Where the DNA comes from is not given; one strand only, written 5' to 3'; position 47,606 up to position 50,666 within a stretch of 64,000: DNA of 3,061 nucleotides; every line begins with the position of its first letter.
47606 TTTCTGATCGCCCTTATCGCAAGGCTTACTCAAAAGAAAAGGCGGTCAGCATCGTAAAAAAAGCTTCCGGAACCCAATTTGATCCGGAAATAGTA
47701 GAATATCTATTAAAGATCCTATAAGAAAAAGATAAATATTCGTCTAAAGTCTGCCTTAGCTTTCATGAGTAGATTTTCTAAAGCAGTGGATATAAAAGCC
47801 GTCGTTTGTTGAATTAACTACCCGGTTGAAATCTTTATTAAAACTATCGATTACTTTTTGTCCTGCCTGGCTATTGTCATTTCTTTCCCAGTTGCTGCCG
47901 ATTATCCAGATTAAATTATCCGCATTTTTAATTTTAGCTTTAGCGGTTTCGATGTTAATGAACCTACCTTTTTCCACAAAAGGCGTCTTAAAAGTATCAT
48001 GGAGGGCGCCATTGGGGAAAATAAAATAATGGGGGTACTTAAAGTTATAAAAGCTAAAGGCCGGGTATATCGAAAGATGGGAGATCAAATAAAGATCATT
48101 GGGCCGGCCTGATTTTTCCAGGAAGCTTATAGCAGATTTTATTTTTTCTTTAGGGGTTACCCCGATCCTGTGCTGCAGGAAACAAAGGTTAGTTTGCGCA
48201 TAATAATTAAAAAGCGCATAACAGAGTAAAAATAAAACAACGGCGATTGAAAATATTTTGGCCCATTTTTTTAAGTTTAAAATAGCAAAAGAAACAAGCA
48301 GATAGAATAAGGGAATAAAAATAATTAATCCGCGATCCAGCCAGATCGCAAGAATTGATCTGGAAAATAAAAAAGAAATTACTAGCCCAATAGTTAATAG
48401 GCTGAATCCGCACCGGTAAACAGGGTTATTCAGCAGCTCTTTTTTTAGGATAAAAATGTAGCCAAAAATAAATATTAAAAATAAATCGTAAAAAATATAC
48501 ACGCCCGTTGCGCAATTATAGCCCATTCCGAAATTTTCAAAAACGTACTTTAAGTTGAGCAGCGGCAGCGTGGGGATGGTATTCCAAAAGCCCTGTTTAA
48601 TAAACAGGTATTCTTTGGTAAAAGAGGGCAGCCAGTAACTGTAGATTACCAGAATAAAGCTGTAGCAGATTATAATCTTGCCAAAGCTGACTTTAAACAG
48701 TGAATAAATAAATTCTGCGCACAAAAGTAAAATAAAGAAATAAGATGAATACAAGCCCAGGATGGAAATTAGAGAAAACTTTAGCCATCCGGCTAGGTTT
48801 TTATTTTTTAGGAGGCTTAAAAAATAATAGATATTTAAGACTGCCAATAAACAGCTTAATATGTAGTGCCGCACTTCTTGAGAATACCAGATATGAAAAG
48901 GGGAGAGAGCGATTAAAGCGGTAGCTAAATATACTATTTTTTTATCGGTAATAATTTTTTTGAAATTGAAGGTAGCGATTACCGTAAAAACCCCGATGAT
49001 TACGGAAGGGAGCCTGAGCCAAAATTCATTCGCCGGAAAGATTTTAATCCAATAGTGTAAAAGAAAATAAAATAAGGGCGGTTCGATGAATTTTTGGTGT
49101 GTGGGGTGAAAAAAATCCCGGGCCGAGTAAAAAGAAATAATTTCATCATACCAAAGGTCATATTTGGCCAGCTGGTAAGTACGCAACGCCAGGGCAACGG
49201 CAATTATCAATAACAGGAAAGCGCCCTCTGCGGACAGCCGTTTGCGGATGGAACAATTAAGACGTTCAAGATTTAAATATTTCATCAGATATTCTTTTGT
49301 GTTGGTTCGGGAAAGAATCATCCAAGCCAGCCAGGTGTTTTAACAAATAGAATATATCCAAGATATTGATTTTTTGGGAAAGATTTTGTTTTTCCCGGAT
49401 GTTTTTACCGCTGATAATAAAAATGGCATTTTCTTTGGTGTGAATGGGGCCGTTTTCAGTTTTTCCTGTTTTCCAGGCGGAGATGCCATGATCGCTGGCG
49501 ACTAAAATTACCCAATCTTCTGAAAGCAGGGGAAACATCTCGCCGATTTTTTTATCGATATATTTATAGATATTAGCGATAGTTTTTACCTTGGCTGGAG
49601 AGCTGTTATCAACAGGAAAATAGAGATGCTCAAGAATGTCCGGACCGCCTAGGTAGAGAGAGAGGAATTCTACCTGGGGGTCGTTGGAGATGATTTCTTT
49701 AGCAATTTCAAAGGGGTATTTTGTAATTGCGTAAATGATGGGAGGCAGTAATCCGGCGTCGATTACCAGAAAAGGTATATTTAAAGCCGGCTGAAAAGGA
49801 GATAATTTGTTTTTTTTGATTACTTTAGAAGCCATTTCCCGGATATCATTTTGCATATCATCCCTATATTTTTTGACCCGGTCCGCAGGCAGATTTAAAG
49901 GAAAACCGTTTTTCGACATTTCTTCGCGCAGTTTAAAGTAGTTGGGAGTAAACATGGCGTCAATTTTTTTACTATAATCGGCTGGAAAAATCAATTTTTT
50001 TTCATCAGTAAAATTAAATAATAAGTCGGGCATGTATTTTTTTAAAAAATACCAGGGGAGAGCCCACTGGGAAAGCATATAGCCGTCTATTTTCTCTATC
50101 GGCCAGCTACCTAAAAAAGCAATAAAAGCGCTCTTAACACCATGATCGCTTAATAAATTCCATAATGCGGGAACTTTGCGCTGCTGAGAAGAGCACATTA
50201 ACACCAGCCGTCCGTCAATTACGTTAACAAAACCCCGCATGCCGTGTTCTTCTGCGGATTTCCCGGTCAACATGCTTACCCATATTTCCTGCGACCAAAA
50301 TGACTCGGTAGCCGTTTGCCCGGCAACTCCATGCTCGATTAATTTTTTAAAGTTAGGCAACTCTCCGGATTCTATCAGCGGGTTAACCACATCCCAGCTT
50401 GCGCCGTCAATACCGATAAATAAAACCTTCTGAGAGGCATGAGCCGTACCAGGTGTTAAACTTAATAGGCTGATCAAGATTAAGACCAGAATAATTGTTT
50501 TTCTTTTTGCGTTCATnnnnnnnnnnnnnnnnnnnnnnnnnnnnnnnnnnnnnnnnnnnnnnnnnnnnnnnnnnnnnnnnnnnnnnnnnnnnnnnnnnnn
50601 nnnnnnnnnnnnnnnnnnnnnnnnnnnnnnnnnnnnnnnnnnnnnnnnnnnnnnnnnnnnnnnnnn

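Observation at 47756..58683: Ten-gene minus-strand operon with three radical SAM enzymes, an adenylating enzyme and a GT2/GT-C pair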

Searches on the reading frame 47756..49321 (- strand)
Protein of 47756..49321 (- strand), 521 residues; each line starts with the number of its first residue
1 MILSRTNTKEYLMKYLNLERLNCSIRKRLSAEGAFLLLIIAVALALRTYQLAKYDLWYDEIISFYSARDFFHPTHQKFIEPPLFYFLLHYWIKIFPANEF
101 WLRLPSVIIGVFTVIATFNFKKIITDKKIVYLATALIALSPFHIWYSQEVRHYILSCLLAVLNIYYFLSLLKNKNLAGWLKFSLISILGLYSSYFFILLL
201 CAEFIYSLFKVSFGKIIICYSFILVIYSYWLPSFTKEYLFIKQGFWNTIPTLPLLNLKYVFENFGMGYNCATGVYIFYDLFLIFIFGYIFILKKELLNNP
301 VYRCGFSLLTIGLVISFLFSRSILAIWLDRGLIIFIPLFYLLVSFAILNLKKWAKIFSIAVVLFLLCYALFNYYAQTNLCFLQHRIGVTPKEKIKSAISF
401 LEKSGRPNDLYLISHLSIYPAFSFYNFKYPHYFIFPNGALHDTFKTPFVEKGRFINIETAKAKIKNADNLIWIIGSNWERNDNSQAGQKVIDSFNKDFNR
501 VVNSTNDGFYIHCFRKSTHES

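Call 4: search_protein_families(library=pfam, proteins=[window:47756-49321:-], max_evalue=0.01)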
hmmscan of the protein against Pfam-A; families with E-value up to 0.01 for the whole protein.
window:47756-49321:- (521 aa): 1 family
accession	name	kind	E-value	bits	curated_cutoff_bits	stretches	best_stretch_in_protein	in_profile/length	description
PF13231.12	PMT_2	-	3.6e-11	44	26.1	1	80-225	2-149/160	Dolichyl-phosphate-mannose-protein mannosyltransferase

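Call 5: search_protein_families(library=ncbifam, proteins=[window:47756-49321:-], max_evalue=0.01)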
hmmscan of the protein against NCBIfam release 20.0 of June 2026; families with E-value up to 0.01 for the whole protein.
window:47756-49321:- (521 aa): 2 families
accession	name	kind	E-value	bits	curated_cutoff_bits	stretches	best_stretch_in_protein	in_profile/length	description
NF052499.1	MnslTaseMT1671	equivalog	1.5e-13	50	900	1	42-202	35-200/523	mannosyltransferase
TIGR03663.1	TIGR03663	subfamily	1.4e-10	40.8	126.25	1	36-191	4-148/435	flippase activity-associated protein Agl23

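Call 66: search_solved_structures(query=window:47756-49321:-, max_evalue=0.1)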
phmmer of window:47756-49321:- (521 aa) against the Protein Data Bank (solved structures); distinct sequences matched with E-value up to 0.1: 0.

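Call 67: search_protein_families(library=padloc, proteins=[window:47756-49321:-], max_evalue=0.001)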
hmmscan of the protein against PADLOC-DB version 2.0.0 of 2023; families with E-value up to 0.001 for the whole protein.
window:47756-49321:- (521 aa): 0 families

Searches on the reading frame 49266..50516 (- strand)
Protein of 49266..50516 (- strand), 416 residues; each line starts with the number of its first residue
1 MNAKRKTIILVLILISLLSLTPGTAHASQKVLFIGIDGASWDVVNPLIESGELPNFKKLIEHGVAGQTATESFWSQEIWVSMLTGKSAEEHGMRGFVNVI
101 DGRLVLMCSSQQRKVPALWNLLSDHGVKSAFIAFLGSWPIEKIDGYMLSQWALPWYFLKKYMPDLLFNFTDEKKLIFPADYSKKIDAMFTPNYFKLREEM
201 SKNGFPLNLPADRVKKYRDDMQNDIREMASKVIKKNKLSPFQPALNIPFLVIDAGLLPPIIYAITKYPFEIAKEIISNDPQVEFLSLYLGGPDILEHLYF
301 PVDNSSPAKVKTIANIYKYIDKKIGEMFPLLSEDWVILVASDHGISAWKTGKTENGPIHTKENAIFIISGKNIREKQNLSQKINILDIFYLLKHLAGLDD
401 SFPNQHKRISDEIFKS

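Call 4: search_protein_families(library=pfam, proteins=[window:49266-50516:-], max_evalue=0.01)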
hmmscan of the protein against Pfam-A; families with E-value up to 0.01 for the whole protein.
window:49266-50516:- (416 aa): 3 families
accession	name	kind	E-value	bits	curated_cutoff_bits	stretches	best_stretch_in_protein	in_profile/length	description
PF01663.27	Phosphodiest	-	4.2e-22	79.7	23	1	31-349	1-225/342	Type I phosphodiesterase / nucleotide pyrophosphatase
PF00884.28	Sulfatase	-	5.4e-08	32.9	25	1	308-397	201-300/301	Sulfatase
PF01676.23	Metalloenzyme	-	0.0057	16.6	24.3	1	310-382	166-234/252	Metalloenzyme superfamily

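Call 5: search_protein_families(library=ncbifam, proteins=[window:49266-50516:-], max_evalue=0.01)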
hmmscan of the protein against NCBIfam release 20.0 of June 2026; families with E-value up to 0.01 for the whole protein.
window:49266-50516:- (416 aa): 4 families
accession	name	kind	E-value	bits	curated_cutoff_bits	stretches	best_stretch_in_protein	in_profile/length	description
NF038075.1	fam_STM4013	hypoth_equivalog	3.3e-06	26.8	250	0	269-346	156-235/261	STM4013/SEN3800 family hydrolase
NF003766.0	PRK05362.1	equivalog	3.2e-05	22.9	256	1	311-389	301-373/396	phosphopentomutase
TIGR02335.1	hydr_PhnA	equivalog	0.00034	19.8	407.55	1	28-133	12-120/408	phosphonoacetate hydrolase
TIGR01696.1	deoB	equivalog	0.0038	16.1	341.2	1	314-387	294-362/381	phosphopentomutase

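Call 65: search_solved_structures(query=window:49266-50516:-, max_evalue=0.01)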
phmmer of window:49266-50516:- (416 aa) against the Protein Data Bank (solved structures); distinct sequences matched with E-value up to 0.01: 0.

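Call 67: search_protein_families(library=padloc, proteins=[window:49266-50516:-], max_evalue=0.001)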
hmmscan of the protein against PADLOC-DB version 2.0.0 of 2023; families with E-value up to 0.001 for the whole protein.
window:49266-50516:- (416 aa): 0 families
